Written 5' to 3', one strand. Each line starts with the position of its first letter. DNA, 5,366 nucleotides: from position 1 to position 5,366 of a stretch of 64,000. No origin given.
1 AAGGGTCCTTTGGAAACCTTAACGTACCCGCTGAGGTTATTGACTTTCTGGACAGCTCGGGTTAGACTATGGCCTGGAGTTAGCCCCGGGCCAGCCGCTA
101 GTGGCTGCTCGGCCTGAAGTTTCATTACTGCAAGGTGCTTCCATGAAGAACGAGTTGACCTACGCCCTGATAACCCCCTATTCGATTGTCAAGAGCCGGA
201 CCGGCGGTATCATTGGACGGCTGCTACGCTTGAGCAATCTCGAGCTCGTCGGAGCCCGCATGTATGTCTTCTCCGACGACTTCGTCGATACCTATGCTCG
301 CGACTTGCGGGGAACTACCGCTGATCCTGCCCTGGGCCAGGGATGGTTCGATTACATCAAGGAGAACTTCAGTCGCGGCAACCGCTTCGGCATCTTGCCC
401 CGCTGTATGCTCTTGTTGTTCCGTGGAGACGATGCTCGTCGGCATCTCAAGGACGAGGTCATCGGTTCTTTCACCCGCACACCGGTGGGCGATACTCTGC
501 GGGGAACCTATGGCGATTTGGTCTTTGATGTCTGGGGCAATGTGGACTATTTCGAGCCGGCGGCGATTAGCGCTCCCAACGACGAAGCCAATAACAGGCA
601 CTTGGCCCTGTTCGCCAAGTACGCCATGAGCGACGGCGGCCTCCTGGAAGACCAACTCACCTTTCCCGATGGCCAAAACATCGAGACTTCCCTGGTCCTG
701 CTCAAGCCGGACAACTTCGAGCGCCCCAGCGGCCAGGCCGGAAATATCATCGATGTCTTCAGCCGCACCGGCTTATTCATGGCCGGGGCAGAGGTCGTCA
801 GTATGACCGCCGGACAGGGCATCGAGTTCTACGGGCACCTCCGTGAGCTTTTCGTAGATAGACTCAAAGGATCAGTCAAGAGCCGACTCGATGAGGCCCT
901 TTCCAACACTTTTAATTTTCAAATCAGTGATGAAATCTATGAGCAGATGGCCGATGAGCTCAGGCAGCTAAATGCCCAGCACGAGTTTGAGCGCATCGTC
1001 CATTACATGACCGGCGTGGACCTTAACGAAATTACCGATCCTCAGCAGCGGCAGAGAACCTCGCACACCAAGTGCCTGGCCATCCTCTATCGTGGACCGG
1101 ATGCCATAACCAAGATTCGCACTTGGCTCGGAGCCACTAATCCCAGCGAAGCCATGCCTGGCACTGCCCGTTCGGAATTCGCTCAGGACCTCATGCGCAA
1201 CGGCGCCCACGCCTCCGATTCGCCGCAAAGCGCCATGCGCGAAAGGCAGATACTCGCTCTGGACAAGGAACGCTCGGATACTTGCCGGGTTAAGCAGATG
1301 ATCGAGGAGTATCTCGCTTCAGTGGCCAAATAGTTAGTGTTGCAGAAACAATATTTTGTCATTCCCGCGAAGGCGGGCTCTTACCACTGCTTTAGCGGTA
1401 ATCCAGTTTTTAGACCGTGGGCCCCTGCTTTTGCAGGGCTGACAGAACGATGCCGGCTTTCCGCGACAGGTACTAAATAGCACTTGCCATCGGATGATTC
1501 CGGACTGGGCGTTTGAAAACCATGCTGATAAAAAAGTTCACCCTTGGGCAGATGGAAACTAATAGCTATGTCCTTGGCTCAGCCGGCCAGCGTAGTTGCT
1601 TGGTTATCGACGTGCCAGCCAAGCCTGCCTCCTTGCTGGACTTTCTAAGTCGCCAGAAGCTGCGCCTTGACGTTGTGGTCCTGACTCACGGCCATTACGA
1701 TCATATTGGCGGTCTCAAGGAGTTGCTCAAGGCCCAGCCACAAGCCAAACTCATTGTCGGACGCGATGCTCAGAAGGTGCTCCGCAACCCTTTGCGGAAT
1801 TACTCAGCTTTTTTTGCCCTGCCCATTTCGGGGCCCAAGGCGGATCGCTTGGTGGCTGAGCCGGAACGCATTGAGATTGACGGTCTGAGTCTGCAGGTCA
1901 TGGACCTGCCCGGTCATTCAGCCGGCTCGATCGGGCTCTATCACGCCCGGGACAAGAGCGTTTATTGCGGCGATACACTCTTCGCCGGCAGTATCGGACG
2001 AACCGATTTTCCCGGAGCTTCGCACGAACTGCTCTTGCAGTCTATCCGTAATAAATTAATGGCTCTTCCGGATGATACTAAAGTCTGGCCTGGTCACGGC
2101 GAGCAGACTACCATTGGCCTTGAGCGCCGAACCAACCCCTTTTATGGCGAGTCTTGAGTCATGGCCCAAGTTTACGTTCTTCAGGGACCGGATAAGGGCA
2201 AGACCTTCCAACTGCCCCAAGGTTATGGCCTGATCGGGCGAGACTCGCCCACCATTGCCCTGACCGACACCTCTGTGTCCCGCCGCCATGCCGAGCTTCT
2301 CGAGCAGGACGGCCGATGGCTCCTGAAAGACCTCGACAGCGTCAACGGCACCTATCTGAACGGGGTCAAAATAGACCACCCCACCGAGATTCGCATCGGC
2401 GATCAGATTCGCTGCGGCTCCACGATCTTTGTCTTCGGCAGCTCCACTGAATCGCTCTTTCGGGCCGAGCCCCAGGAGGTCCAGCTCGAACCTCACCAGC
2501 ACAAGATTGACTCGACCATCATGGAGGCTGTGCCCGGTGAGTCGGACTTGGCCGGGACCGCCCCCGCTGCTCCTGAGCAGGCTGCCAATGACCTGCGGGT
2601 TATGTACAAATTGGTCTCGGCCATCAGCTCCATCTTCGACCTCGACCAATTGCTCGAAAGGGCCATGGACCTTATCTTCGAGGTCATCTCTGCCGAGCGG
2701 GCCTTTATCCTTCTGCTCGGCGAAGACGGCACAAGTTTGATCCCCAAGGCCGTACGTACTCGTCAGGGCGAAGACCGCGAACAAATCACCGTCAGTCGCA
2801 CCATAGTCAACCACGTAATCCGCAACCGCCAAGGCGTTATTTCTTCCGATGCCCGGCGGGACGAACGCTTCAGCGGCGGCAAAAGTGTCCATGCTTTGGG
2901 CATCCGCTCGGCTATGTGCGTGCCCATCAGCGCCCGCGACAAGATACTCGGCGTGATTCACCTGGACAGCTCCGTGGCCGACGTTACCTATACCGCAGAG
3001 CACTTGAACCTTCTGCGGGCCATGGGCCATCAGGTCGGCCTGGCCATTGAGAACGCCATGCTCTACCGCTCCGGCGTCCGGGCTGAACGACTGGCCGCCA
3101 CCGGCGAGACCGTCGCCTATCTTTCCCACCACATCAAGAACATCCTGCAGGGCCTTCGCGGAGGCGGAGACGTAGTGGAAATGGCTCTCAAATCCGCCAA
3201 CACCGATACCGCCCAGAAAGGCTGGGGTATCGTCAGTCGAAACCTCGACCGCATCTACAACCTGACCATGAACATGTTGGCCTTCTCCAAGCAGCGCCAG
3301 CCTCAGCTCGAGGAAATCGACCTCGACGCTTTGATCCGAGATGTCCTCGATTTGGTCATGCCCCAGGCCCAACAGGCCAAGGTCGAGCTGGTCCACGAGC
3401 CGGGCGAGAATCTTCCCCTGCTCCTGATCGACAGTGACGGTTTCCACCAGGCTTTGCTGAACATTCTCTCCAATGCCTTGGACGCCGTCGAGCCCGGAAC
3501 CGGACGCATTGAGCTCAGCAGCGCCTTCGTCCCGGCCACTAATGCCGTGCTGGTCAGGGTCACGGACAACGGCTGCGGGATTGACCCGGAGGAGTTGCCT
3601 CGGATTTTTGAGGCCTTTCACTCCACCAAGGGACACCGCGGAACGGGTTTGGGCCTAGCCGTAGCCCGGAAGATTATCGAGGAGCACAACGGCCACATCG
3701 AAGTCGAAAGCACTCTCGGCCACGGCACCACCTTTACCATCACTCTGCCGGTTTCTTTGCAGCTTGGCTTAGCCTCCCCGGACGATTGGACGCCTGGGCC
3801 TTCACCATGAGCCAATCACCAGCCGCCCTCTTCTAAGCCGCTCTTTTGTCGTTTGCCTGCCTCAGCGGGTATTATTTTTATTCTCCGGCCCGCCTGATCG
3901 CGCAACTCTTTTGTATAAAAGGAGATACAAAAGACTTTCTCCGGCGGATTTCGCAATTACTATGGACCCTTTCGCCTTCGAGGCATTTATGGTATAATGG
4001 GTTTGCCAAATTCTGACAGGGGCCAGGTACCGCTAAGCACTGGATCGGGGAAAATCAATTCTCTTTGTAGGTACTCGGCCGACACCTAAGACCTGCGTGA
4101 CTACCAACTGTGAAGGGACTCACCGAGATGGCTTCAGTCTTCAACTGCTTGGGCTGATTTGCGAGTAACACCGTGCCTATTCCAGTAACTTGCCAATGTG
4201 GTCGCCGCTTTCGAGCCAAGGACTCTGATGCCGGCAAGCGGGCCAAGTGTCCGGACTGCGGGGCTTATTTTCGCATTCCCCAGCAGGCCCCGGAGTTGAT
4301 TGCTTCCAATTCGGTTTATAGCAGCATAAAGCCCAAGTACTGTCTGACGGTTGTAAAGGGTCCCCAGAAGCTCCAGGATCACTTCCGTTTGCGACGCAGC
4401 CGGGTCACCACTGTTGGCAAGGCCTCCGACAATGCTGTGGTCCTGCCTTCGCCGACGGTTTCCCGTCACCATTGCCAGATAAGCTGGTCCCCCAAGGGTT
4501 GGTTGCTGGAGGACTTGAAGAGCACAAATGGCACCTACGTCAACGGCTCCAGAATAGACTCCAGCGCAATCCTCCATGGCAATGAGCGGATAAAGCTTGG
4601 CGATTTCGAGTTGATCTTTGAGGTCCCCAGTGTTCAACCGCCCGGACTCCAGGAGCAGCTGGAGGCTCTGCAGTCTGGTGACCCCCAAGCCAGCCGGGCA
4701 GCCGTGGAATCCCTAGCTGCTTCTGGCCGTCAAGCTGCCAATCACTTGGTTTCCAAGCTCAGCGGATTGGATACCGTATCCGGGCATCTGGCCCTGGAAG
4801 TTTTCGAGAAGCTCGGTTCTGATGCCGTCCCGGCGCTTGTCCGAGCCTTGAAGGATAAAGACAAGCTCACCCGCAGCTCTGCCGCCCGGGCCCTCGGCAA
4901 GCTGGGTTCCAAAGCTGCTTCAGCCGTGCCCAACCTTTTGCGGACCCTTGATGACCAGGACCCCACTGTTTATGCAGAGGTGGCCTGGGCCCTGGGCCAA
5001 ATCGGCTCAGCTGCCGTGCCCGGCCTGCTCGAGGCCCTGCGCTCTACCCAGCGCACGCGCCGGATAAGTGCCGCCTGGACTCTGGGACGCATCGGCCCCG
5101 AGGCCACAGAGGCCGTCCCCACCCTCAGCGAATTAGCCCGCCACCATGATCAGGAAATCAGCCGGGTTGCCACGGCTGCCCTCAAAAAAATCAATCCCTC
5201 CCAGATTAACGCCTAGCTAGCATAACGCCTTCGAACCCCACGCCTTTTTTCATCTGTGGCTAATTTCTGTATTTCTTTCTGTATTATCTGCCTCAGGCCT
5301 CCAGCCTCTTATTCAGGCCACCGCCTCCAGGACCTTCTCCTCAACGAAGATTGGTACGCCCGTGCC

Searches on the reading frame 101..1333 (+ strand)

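Call 74: search_protein_families(library=pfam, proteins=[window:101-1333:+], max_evalue=0.0001)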
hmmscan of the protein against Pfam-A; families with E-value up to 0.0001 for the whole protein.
window:101-1333:+ (410 aa): 1 family
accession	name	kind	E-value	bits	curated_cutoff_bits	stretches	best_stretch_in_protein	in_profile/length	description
PF00334.24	NDK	-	2.5e-24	86.1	27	1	321-385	65-129/135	Nucleoside diphosphate kinase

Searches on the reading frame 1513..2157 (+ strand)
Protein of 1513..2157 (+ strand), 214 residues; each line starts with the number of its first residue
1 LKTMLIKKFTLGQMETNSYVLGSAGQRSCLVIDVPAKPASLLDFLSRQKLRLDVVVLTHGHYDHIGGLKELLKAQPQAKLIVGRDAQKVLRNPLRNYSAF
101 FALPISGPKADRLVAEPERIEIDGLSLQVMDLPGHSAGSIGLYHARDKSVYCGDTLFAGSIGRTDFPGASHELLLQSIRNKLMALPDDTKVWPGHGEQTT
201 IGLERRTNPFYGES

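Call 75: search_protein_families(library=pfam, proteins=[window:1513-2157:+], max_evalue=0.0001)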
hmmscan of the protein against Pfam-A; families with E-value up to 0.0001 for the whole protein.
window:1513-2157:+ (214 aa): 2 families
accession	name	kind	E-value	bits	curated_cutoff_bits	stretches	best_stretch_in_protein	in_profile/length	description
PF00753.33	Lactamase_B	-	1.7e-27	97.1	22.7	1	14-195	4-196/196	Metallo-beta-lactamase superfamily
PF12706.13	Lactamase_B_2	-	1.2e-08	35.3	27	1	51-155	30-143/200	Beta-lactamase superfamily domain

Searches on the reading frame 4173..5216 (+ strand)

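Call 74: search_protein_families(library=pfam, proteins=[window:4173-5216:+], max_evalue=0.0001)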
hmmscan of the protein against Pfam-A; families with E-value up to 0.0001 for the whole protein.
window:4173-5216:+ (347 aa): 7 families
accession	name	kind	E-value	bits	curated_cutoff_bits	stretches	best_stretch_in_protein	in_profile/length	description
PF13646.12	HEAT_2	-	1e-23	83.8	27.7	3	248-301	29-84/88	HEAT repeats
PF00498.31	FHA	-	7.3e-21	74.8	20.7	1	79-143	1-67/67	FHA domain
PF03130.22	HEAT_PBS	-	1.8e-16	59.2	20.9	0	266-290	1-26/27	PBS lyase HEAT-like repeat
PF02985.28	HEAT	-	8.9e-15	53.8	23.5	0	219-246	2-29/31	HEAT repeat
PF16697.10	Yop-YscD_cpl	-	1.1e-13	51.7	33.2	1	70-150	11-91/94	Inner membrane component of T3SS, cytoplasmic domain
PF13513.12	HEAT_EZ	-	3.6e-13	50.1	27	0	217-244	28-55/55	HEAT-like repeat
PF00514.29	Arm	-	8.2e-10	38.8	20.6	0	216-244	11-39/41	Armadillo/beta-catenin-like repeat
